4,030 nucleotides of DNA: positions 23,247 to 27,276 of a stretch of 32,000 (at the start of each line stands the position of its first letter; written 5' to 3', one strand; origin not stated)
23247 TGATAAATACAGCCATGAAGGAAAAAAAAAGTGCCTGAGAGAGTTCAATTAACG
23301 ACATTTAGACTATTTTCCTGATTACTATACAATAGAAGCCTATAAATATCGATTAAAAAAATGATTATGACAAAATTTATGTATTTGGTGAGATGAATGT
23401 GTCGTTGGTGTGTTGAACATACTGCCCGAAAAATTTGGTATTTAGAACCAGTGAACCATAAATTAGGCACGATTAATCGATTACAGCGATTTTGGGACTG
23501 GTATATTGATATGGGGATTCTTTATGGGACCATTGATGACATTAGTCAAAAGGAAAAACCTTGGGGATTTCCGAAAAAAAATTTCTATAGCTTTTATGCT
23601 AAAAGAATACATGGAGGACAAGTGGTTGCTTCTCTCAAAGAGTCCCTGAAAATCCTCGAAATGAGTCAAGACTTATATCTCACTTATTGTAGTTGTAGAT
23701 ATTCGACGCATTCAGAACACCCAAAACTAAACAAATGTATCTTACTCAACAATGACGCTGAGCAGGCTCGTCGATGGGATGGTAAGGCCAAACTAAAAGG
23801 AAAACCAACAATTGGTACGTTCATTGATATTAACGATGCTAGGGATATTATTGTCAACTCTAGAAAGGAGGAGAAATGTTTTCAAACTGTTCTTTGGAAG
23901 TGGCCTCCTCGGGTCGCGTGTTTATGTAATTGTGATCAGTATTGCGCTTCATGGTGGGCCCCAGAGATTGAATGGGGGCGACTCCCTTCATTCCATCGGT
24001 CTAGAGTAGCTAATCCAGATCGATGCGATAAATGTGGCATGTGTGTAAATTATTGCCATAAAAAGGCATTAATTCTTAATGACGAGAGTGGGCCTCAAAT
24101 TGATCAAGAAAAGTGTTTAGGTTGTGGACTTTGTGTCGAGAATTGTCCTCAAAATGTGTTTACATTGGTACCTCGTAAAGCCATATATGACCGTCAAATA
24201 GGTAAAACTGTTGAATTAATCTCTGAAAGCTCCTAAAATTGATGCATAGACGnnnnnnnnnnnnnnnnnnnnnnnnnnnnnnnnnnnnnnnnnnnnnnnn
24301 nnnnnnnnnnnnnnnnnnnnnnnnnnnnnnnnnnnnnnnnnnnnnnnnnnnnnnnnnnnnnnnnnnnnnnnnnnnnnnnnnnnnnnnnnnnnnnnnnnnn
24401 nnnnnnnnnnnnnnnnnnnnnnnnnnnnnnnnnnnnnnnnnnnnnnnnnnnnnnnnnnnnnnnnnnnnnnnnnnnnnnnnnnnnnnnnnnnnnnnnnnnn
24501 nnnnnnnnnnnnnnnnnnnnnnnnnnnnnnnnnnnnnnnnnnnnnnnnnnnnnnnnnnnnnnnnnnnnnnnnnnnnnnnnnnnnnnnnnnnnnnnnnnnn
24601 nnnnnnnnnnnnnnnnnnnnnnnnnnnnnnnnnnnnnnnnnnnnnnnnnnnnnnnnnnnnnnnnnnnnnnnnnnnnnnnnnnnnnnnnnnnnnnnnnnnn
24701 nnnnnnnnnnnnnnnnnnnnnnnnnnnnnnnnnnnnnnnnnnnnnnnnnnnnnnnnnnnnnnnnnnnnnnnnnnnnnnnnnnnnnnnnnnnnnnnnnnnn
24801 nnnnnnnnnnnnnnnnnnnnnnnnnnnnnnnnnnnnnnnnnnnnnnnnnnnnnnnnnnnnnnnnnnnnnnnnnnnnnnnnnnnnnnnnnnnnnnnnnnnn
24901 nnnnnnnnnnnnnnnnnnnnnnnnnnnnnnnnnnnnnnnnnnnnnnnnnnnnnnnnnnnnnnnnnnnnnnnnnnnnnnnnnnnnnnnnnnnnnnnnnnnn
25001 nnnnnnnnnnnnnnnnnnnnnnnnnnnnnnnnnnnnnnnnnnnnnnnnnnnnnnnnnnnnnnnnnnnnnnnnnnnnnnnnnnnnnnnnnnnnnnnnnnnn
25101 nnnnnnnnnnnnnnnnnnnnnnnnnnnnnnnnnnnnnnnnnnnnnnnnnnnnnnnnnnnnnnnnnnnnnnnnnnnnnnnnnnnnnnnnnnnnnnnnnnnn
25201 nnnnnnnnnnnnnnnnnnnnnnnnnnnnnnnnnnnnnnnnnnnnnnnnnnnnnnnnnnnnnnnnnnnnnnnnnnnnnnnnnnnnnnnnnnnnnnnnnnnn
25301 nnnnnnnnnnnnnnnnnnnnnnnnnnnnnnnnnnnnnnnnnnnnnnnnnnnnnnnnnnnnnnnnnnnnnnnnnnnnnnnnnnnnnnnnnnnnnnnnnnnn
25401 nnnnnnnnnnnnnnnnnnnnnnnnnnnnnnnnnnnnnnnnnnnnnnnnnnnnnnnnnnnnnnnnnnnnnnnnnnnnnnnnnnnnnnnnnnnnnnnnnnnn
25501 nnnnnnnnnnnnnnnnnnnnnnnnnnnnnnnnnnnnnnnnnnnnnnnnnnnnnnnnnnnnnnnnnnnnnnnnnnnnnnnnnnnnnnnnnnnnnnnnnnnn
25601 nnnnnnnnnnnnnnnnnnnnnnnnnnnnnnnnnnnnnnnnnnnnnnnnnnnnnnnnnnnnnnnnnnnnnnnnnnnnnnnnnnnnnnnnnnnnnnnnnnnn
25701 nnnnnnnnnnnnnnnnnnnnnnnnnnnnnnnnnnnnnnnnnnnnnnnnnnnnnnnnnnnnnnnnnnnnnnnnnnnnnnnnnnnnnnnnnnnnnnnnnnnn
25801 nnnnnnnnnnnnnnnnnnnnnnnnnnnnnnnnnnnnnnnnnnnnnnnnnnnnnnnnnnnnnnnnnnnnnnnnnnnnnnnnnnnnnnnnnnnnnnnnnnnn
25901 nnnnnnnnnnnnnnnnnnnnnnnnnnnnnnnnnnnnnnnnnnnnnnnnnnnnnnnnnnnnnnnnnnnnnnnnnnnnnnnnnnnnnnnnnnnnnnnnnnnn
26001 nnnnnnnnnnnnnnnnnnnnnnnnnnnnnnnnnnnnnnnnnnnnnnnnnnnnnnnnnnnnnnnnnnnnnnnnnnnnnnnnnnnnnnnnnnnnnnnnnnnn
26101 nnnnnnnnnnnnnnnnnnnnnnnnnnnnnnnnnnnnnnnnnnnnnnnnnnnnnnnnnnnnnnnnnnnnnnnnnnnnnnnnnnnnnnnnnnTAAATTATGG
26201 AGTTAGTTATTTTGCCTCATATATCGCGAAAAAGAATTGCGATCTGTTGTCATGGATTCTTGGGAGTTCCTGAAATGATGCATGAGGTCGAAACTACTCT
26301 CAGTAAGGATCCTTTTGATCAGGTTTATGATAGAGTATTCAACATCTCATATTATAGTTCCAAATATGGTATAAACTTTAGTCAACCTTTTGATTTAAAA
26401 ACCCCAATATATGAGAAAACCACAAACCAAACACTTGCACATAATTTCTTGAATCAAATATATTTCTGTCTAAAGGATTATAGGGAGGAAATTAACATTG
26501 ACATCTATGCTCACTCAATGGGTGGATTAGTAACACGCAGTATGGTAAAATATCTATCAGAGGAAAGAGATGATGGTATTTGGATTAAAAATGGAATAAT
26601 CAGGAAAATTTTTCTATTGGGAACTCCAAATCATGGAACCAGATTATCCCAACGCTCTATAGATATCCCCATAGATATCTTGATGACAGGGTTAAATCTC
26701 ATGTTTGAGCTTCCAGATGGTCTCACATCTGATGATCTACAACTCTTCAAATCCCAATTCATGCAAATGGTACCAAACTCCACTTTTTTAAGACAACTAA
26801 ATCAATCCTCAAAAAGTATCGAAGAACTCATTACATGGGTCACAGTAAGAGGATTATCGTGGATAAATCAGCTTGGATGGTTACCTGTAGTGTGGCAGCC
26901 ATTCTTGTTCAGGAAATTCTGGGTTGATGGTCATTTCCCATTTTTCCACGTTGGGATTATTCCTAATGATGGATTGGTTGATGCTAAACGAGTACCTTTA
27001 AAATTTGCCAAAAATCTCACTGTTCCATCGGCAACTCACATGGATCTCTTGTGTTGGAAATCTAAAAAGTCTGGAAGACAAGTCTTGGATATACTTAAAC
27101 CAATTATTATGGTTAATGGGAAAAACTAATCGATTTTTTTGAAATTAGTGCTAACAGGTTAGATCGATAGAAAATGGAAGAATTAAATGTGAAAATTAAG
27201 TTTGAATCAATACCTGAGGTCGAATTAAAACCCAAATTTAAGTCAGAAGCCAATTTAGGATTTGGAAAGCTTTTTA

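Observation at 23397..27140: Candidate trans-membrane electron-transfer operon: Fe-S protein + flavo-cytochrome b + lipase-like hydrolase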

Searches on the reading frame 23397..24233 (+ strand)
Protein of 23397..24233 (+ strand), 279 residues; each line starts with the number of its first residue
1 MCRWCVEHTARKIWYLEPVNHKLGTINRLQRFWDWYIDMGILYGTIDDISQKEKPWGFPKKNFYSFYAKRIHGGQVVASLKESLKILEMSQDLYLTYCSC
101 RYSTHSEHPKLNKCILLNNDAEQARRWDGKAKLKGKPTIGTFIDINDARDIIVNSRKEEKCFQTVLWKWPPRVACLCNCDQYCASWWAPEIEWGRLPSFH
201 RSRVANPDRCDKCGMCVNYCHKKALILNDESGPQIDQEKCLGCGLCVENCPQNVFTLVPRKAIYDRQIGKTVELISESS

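Call 3: search_protein_families(library=pfam, proteins=[window:23397-24233:+], max_evalue=0.01)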
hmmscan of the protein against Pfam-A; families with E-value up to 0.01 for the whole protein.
window:23397-24233:+ (279 aa): 12 families
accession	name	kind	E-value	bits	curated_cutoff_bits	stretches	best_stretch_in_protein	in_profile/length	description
PF00037.32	Fer4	-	2e-11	43.7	21.1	2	233-255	1-23/24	4Fe-4S binding domain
PF12837.12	Fer4_6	-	7.8e-11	41.8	25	2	233-254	2-23/24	4Fe-4S binding domain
PF12838.12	Fer4_7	-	9.8e-09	36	27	1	209-254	1-52/52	4Fe-4S dicluster domain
PF14697.11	Fer4_21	-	3.3e-07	30.8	35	1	206-253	4-55/59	4Fe-4S dicluster domain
PF13237.11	Fer4_10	-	6.4e-07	29.6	25.5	1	204-251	3-53/53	4Fe-4S dicluster domain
PF12797.12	Fer4_2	-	1.5e-06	28.2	24.5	1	233-251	3-21/22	4Fe-4S binding domain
PF12800.12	Fer4_4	-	2.8e-06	27.6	24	1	238-252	2-16/17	4Fe-4S binding domain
PF13187.11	Fer4_9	-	4.8e-06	26.9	27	1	209-253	1-50/52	4Fe-4S dicluster domain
PF13459.11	Fer4_15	-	3.6e-05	24.8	22.4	1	235-256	3-23/66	4Fe-4S single cluster domain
PF13484.11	Fer4_16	-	3.7e-05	24.8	30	1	239-261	1-22/66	4Fe-4S double cluster binding domain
PF13183.11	Fer4_8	-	0.0036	18.3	27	1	238-254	3-20/68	4Fe-4S dicluster domain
PF13370.11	Fer4_13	-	0.0047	18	24.5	1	235-259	1-24/58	4Fe-4S single cluster domain of Ferredoxin I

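Call 6: search_protein_families(library=ncbifam, proteins=[window:23397-24233:+], max_evalue=0.01)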
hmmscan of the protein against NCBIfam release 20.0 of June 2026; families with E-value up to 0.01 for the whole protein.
window:23397-24233:+ (279 aa): 83 families (the best 25 are shown)
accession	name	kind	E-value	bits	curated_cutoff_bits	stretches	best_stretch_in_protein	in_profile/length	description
TIGR02179.1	PorD_KorD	subfamily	6.5e-11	42.2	60.05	1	204-259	21-76/78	2-oxoacid:acceptor oxidoreductase, delta subunit, pyruvate/2-ketoisovalerate family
NF007203.0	PRK09624.1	equivalog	1.8e-10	40.9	171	1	206-258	49-101/105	pyuvate ferredoxin oxidoreductase subunit delta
NF040684.1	PorD_Arch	equivalog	1.2e-09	38.1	120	1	206-258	30-82/85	pyruvate synthase subunit PorD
NF005503.0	PRK07118.1-2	equivalog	1.8e-09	37.3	252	1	210-262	140-191/292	RnfABCDGE type electron transport complex subunit B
NF045790.1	OxalOxreddelta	equivalog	2.3e-09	36.8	230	1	204-260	256-311/316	oxalate oxidoreductase subunit delta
TIGR02700.1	flavo_MJ0208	hypoth_equivalog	4.6e-09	35.9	251.35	1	208-255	148-194/234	dihydromethanopterin reductase (acceptor)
NF007204.0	PRK09625.1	equivalog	5.7e-09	36.1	125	1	204-257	55-108/133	pyruvate flavodoxin oxidoreductase subunit delta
NF007202.0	PRK09623.1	equivalog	7.6e-09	35.8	166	1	204-258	47-101/105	3-methyl-2-oxobutanoate dehydrogenase subunit delta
NF043069.1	T4HPD_activ_SAM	equivalog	1.2e-08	34.7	425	1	204-261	47-103/299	trans-4-hydroxy-L-proline dehydratase activase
NF005504.0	PRK07118.1-3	equivalog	2.2e-08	33.8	437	1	210-261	142-194/293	Fe-S cluster domain-containing protein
TIGR02912.1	sulfite_red_C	equivalog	4e-08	32.6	324.1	1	207-262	168-225/314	sulfite reductase subunit C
NF041836.1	rnfB_Methano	equivalog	4.6e-08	32.8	445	1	209-255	217-262/265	Rnf electron transport complex subunit RnfB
NF040770.1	hetero_SS_HdrA2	exception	5.1e-08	31.5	1100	1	202-276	571-641/777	CoB-CoM heterodisulfide reductase HdrA2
NF040864.1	HgcB_ferredoxin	equivalog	7.3e-08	32.2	99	1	206-256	12-62/93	mercury methylation ferredoxin HgcB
NF005506.0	PRK07118.1-5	equivalog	7.9e-08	32.1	388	1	209-260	217-267/279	Fe-S cluster domain-containing protein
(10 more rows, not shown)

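Call 9: find_homologous_proteins(query=window:23397-24233:+)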
Query window:23397-24233:+ (279 aa): 7 proteins with E <= 0.001 among 170 candidates. Only proteins of 153 to 489 residues were searched: fused or split forms outside these lengths cannot appear, so this answer is no evidence that the protein stands alone or is whole; lengths 'longer' or 'shorter' looks for them.
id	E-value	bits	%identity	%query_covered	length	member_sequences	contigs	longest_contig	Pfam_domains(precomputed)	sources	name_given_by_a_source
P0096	1.1e-198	677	100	100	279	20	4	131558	PF14697.12,PF12797.13,PF12837.13,PF00037.33,PF12838.13,PF13237.12,PF12800.13,PF13187.12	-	-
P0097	6.3e-148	510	71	99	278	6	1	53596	PF14697.12,PF12837.13,PF00037.33,PF12838.13,PF13237.12,PF13187.12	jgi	jgi:ferredoxin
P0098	1.2e-147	509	74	99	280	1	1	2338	PF12837.13,PF00037.33,PF12838.13,PF13237.12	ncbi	-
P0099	3.8e-147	507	74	99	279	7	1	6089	PF12837.13,PF00037.33,PF12838.13,PF13237.12,PF13187.12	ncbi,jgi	ncbi:MAG: ATP-binding protein [Candidatus Hodarchaeales archaeon]|jgi:ferredoxin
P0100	4.5e-146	504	71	99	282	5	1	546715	PF14697.12,PF12837.13,PF00037.33,PF12838.13,PF13237.12,PF13187.12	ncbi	-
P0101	7.0e-143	493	69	100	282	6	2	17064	PF12837.13,PF00037.33,PF12838.13,PF13237.12,PF13187.12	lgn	-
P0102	1.8e-103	364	77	68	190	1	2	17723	PF14697.12,PF12797.13,PF12837.13,PF00037.33,PF12838.13,PF13459.12,PF13237.12,PF13187.12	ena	-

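Call 25: search_protein_representatives(protein=window:23397-24233:+)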
Query: 279 residues. Proteins with E-value up to 0.001 (for the whole library): 3945; up to 1e-10: 96; up to 1e-30: 8. The best 150 are listed.
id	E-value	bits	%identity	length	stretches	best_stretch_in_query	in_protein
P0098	3.9e-148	508.9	74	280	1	1-275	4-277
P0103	1.0e-62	228.4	40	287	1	1-273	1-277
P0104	1.2e-61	224.8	46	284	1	1-274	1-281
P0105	1.8e-44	168.4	39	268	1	1-274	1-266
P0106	9.9e-42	159.4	32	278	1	1-272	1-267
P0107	2.4e-41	158.1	71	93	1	188-277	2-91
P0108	3.2e-35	138.1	35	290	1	1-265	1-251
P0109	3.1e-33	131.5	32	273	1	1-274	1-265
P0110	1.8e-28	115.9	31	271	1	4-270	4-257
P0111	3.5e-28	114.9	36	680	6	207-257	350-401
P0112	6.4e-28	114.1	33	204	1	80-268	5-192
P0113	1.3e-24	103.2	44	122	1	162-274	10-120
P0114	9.3e-23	97.1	36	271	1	66-262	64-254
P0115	3.1e-22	95.4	28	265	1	12-273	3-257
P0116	2.0e-18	82.9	39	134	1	1-125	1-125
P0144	2.5e-13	66.1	31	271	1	1-263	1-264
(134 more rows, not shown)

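Call 29: search_protein_families(library=pfam, alignment_id=A1, max_evalue=0.01)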
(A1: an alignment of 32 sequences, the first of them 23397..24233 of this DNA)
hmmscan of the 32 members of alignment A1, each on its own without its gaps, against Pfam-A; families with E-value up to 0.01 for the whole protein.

A. member 1, window:23397-24233:+ (279 aa): 12 families
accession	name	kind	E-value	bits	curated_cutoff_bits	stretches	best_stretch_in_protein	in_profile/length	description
PF00037.32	Fer4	-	2e-11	43.7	21.1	2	233-255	1-23/24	4Fe-4S binding domain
PF12837.12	Fer4_6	-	7.8e-11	41.8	25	2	233-254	2-23/24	4Fe-4S binding domain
PF12838.12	Fer4_7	-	9.8e-09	36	27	1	209-254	1-52/52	4Fe-4S dicluster domain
PF14697.11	Fer4_21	-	3.3e-07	30.8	35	1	206-253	4-55/59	4Fe-4S dicluster domain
PF13237.11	Fer4_10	-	6.4e-07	29.6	25.5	1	204-251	3-53/53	4Fe-4S dicluster domain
PF12797.12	Fer4_2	-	1.5e-06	28.2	24.5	1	233-251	3-21/22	4Fe-4S binding domain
PF12800.12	Fer4_4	-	2.8e-06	27.6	24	1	238-252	2-16/17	4Fe-4S binding domain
PF13187.11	Fer4_9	-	4.8e-06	26.9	27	1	209-253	1-50/52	4Fe-4S dicluster domain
PF13459.11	Fer4_15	-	3.6e-05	24.8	22.4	1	235-256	3-23/66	4Fe-4S single cluster domain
PF13484.11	Fer4_16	-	3.7e-05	24.8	30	1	239-261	1-22/66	4Fe-4S double cluster binding domain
PF13183.11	Fer4_8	-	0.0036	18.3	27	1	238-254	3-20/68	4Fe-4S dicluster domain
PF13370.11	Fer4_13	-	0.0047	18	24.5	1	235-259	1-24/58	4Fe-4S single cluster domain of Ferredoxin I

B. families by the number of members that match (of 32 scanned): 18 families
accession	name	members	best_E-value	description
PF12838.12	Fer4_7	32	2.7e-14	4Fe-4S dicluster domain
PF00037.32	Fer4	32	1e-13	4Fe-4S binding domain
PF12837.12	Fer4_6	32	5.9e-12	4Fe-4S binding domain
PF14697.11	Fer4_21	32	4.2e-11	4Fe-4S dicluster domain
PF13237.11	Fer4_10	32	7.4e-10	4Fe-4S dicluster domain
PF13187.11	Fer4_9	32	9.3e-10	4Fe-4S dicluster domain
PF12797.12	Fer4_2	31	6.3e-10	4Fe-4S binding domain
PF13484.11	Fer4_16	24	2.2e-09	4Fe-4S double cluster binding domain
PF25160.1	LdpA_Fe-S-bd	23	2.3e-07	LdpA Fe-S cluster-binding domain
PF12800.12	Fer4_4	17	7.7e-08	4Fe-4S binding domain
PF13183.11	Fer4_8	12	3.2e-06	4Fe-4S dicluster domain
PF13459.11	Fer4_15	11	3.6e-05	4Fe-4S single cluster domain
PF12798.12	Fer4_3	5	0.00019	4Fe-4S binding domain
PF17179.9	Fer4_22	4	0.00031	4Fe-4S dicluster domain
PF13370.11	Fer4_13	4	0.0015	4Fe-4S single cluster domain of Ferredoxin I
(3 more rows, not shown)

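Call 32: predict_structure(alignment_id=A1)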
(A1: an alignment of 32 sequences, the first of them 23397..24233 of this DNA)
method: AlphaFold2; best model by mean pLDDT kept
length: 279 residues; sequences in the alignment: 32
mean_pLDDT: 90.2   pTM: 0.89
mean pLDDT of the five models: 90.2, 90.1, 89.5, 89.2, 89.2
residues with pLDDT >= 90: 193; 70-90: 70; 50-70: 7; < 50: 9
segments of 3 or more residues with pLDDT < 50: 7-10
pLDDT, mean of each block of 10 residues (from residue 1): 48 88 83 82 80 86 92 95 97 95 90 96 91 91 98 97 95 96 91 92 97 96 95 96 98 96 89 72
secondary structure, 60 per line:
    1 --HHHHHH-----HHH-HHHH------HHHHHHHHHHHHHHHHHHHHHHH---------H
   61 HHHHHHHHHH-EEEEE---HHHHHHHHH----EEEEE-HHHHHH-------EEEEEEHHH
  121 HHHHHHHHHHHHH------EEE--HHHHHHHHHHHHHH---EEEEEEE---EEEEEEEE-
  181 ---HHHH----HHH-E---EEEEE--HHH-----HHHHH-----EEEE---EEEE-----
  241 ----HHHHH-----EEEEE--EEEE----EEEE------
elements in order: H3-8 H18-21 H28-50 H60-70 E72-76 H80-88 E93-97 H99-104 E112-117 H118-133 E140-142 H145-158 E162-168 E172-179 H184-187 E200-204 H215-219 E225-228 E232-235 H245-249 E255-259 E262-265 E270-273

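Call 37: fold_search(model_id=the predicted structure, library=pdb)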
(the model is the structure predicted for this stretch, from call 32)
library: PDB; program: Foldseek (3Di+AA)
matches with E <= 10: 500; with E <= 0.001: 4
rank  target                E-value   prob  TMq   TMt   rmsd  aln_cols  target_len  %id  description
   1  5t5i_F                6.4e-04  1.00  0.24  0.20  20.2       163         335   18  TUNGSTEN-CONTAINING FORMYLMETHANOFURAN DEHYDROGENASE FROM METHANOTHERMOBACTER WOLFEII, ORTHORHOMBIC FORM AT 1.9 A (released 2016-10-19)
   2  5c4i_B                6.8e-04  1.00  0.21  0.19  13.9       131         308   21  Structure of an Oxalate Oxidoreductase (released 2015-07-01)
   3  5exe_B                9.6e-04  1.00  0.21  0.19  13.3       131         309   22  Crystal structure of oxalate oxidoreductase from Moorella thermoacetica bound with carboxy-TPP adduct (released 2015-12-30)
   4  5t5i_N                9.6e-04  1.00  0.24  0.21  20.4       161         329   16  TUNGSTEN-CONTAINING FORMYLMETHANOFURAN DEHYDROGENASE FROM METHANOTHERMOBACTER WOLFEII, ORTHORHOMBIC FORM AT 1.9 A (released 2016-10-19)
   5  5exd_B                1.3e-03  1.00  0.21  0.20  13.1       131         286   22  Crystal structure of oxalate oxidoreductase from Moorella thermoacetica bound with carboxy-di-oxido-methyl-TPP (COOM-T (released 2015-12-30)
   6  5exd_E                1.4e-03  1.00  0.21  0.20  12.4       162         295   19  Crystal structure of oxalate oxidoreductase from Moorella thermoacetica bound with carboxy-di-oxido-methyl-TPP (COOM-T (released 2015-12-30)
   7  5t5m_F                1.4e-03  0.99  0.24  0.20  20.7       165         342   17  TUNGSTEN-CONTAINING FORMYLMETHANOFURAN DEHYDROGENASE FROM METHANOTHERMOBACTER WOLFEII, TRIGONAL FORM AT 2.5 A. (released 2016-10-19)
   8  5exd_H                1.7e-03  1.00  0.21  0.20  13.8       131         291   22  Crystal structure of oxalate oxidoreductase from Moorella thermoacetica bound with carboxy-di-oxido-methyl-TPP (COOM-T (released 2015-12-30)
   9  5exe_E                1.8e-03  1.00  0.21  0.20  13.6       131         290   21  Crystal structure of oxalate oxidoreductase from Moorella thermoacetica bound with carboxy-TPP adduct (released 2015-12-30)
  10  5exd_K                2.2e-03  0.98  0.21  0.21  14.3       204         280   19  Crystal structure of oxalate oxidoreductase from Moorella thermoacetica bound with carboxy-di-oxido-methyl-TPP (COOM-T (released 2015-12-30)
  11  5c4i_E                3.3e-03  1.00  0.21  0.19   1.2        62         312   32  Structure of an Oxalate Oxidoreductase (released 2015-07-01)
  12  5t61_F                3.3e-03  0.99  0.24  0.20  20.4       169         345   18  TUNGSTEN-CONTAINING FORMYLMETHANOFURAN DEHYDROGENASE FROM METHANOTHERMOBACTER WOLFEII, TRICLINIC FORM AT 2.55 A (released 2016-10-19)
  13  5t61_j                4.1e-03  0.98  0.23  0.19  21.0       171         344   17  TUNGSTEN-CONTAINING FORMYLMETHANOFURAN DEHYDROGENASE FROM METHANOTHERMOBACTER WOLFEII, TRICLINIC FORM AT 2.55 A (released 2016-10-19)
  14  5t61_X                4.6e-03  1.00  0.23  0.19   9.3       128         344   16  TUNGSTEN-CONTAINING FORMYLMETHANOFURAN DEHYDROGENASE FROM METHANOTHERMOBACTER WOLFEII, TRICLINIC FORM AT 2.55 A (released 2016-10-19)
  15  5t61_v                4.6e-03  0.99  0.24  0.20  21.1       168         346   18  TUNGSTEN-CONTAINING FORMYLMETHANOFURAN DEHYDROGENASE FROM METHANOTHERMOBACTER WOLFEII, TRICLINIC FORM AT 2.55 A (released 2016-10-19)
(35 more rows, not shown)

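Call 68: find_encoding_contigs(protein=P0104, flank=3500, max_places=2)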
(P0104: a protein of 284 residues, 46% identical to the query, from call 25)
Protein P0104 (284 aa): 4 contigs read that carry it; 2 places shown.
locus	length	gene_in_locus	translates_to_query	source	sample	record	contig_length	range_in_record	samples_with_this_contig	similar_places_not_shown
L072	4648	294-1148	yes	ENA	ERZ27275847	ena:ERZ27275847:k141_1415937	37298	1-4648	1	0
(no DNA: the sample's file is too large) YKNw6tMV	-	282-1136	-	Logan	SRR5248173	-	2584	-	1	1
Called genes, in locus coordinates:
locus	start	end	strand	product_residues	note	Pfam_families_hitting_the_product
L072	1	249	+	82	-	?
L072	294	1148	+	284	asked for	PF12838:Fer4_7 (weak), PF13237:Fer4_10 (weak), PF14697:Fer4_21 (weak), PF13187:Fer4_9 (weak), PF00037:Fer4 (weak)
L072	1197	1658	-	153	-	PF02566:OsmC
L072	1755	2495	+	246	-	PF00106:adh_short, PF08659:KR, PF13561:adh_short_C2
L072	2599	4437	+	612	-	PF00664:ABC_membrane, PF00005:ABC_tran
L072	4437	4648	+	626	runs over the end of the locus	PF00664:ABC_membrane, PF00005:ABC_tran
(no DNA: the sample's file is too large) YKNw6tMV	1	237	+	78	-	?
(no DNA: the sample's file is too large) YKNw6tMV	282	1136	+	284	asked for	PF12838:Fer4_7 (weak), PF13237:Fer4_10 (weak), PF14697:Fer4_21 (weak), PF13187:Fer4_9 (weak), PF00037:Fer4 (weak)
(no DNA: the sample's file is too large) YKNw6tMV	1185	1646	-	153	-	PF02566:OsmC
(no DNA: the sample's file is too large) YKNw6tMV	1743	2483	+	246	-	PF00106:adh_short, PF08659:KR, PF13561:adh_short_C2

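Call 69: find_encoding_contigs(protein=P0106, flank=3500, max_places=2)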
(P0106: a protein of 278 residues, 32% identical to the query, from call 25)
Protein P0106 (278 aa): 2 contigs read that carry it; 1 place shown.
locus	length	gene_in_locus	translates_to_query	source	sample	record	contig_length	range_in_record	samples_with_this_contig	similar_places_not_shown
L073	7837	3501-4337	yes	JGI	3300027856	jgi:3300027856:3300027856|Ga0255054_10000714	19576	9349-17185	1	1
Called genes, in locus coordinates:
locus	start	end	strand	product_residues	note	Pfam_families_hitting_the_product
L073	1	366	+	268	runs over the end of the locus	PF00106:adh_short, PF01370:Epimerase, PF08659:KR, PF13460:NAD_binding_10 (faint), PF13561:adh_short_C2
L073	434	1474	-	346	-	PF00037:Fer4, PF12837:Fer4_6 (weak), PF13237:Fer4_10, PF14697:Fer4_21 (weak), PF12838:Fer4_7, PF13187:Fer4_9, PF14512:TM1586_NiRdase (weak), PF00881:Nitroreductase, +4 more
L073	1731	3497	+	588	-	PF01073:3Beta_HSD, PF01370:Epimerase, PF00037:Fer4 (faint), PF12837:Fer4_6 (faint), PF14697:Fer4_21 (weak), PF12838:Fer4_7 (weak), PF13187:Fer4_9 (weak)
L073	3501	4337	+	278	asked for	PF13237:Fer4_10 (weak), PF14697:Fer4_21, PF12838:Fer4_7, PF00037:Fer4, PF12837:Fer4_6 (weak)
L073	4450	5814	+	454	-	PF14535:AMP-binding_C_2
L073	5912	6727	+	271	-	PF12838:Fer4_7 (faint), PF14697:Fer4_21 (weak), PF25160:LdpA_Fe-S-bd (weak), PF00037:Fer4 (weak)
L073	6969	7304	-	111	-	PF05016:ParE_toxin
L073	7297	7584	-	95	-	PF02604:PhdYeFM_antitox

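Call 70: find_encoding_contigs(protein=P0144, flank=3500, max_places=2)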
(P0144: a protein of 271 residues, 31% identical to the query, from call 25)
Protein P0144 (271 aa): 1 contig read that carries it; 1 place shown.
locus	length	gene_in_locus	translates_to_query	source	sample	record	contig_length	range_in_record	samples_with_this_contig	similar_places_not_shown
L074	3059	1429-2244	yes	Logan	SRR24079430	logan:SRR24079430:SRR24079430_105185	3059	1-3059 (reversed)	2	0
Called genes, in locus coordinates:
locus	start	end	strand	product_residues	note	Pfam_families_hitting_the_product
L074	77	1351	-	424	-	PF01593:Amino_oxidase, PF13450:NAD_binding_8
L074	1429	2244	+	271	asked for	PF12797:Fer4_2 (faint), PF12837:Fer4_6 (faint), PF13237:Fer4_10, PF14697:Fer4_21, PF25160:LdpA_Fe-S-bd (faint), PF12838:Fer4_7, PF13187:Fer4_9 (weak), PF00037:Fer4 (weak)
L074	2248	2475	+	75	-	PF12837:Fer4_6 (weak), PF13237:Fer4_10 (weak), PF14697:Fer4_21 (weak), PF13183:Fer4_8 (weak), PF12838:Fer4_7 (weak), PF13187:Fer4_9 (weak), PF00037:Fer4 (weak)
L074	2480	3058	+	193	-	?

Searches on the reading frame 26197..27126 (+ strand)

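Call 3: search_protein_families(library=pfam, proteins=[window:26197-27126:+], max_evalue=0.01)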
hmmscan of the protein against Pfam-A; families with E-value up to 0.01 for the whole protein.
window:26197-27126:+ (310 aa): 6 families
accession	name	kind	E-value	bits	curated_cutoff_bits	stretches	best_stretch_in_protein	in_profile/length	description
PF24096.1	DUF7379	-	7.3e-10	39.5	33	1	93-154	64-121/191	Domain of unknown function (DUF7379)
PF05057.20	DUF676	-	8.4e-08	32.4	20.3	1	12-155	5-135/217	Putative serine esterase (DUF676)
PF07819.20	PGAP1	-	0.00015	22.1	24.3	1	93-150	85-134/233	PGAP1-like alpha/beta domain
PF01674.24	Lipase_2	-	0.00025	21.1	20.3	1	89-212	65-167/219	Lipase (class 2)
PF05990.18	DUF900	-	0.0017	18.3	20.5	1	73-140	69-132/232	Alpha/beta hydrolase of unknown function (DUF900)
PF02450.21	LCAT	-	0.008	15.9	21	1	86-193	110-203/392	Lecithin:cholesterol acyltransferase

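Call 6: search_protein_families(library=ncbifam, proteins=[window:26197-27126:+], max_evalue=0.01)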
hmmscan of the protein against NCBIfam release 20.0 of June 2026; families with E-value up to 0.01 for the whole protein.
window:26197-27126:+ (310 aa): 0 families
